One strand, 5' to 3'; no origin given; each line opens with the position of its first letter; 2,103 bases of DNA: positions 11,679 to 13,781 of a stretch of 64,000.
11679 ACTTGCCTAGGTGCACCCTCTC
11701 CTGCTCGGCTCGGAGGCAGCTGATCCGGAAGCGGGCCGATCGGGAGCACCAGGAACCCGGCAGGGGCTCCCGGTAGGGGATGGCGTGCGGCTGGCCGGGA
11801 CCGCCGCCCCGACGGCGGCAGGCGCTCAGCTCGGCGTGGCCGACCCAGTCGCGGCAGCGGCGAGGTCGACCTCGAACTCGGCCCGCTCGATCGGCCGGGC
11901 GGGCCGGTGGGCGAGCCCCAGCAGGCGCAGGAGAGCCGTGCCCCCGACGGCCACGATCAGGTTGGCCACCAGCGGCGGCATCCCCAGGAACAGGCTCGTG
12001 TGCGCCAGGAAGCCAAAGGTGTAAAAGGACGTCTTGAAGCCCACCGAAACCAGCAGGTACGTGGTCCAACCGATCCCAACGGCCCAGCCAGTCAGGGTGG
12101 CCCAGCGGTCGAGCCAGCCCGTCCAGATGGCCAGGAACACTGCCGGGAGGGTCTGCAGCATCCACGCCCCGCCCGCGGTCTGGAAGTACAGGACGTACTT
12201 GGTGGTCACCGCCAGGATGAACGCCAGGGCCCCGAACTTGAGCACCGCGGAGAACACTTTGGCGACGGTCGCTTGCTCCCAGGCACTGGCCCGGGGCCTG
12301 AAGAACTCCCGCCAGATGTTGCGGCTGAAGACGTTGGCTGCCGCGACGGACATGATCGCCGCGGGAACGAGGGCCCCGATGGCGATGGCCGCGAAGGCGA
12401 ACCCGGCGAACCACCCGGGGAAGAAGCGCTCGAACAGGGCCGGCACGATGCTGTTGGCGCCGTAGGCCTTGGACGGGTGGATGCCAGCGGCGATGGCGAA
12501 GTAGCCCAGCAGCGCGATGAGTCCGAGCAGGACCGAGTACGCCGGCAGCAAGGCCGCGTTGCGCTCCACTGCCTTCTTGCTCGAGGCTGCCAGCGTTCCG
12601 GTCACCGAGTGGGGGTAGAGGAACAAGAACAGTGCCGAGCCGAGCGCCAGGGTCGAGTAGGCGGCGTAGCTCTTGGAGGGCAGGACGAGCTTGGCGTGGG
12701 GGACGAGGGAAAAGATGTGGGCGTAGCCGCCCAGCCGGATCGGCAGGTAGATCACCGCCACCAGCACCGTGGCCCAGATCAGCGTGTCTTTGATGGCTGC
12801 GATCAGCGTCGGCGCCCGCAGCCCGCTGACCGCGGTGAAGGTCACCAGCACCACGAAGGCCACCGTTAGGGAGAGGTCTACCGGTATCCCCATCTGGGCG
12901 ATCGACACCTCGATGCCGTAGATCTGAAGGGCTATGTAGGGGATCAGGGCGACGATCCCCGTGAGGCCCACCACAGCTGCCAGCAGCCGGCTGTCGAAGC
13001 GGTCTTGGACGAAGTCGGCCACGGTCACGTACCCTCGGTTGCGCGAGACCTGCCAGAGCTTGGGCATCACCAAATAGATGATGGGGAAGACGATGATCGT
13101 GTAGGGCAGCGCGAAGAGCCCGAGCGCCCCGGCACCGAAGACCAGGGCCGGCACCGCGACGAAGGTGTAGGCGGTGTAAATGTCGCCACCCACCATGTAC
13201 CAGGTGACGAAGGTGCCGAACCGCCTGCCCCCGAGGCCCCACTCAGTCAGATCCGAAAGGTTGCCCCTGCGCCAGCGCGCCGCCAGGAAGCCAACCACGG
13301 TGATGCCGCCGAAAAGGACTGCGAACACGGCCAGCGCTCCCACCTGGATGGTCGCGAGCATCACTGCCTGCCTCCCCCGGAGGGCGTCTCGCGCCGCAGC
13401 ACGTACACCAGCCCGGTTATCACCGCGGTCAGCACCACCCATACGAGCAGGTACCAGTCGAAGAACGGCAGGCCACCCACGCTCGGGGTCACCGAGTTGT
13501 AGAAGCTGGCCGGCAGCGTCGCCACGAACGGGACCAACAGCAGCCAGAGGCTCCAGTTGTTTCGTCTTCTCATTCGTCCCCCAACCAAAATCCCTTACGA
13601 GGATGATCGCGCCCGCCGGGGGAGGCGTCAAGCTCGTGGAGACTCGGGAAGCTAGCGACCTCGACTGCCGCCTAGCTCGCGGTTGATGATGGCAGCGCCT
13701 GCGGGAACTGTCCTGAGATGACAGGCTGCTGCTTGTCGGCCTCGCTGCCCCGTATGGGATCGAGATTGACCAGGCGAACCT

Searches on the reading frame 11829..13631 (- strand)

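Call 84: search_protein_families(library=pfam, proteins=[window:11829-13631:-], max_evalue=0.0001)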
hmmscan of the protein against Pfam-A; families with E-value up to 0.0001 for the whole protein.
window:11829-13631:- (601 aa): 1 family
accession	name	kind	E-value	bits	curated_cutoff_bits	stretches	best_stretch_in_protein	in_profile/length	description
PF00474.23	SSF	-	5.3e-17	62.2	22.8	1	133-504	3-391/406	Sodium:solute symporter family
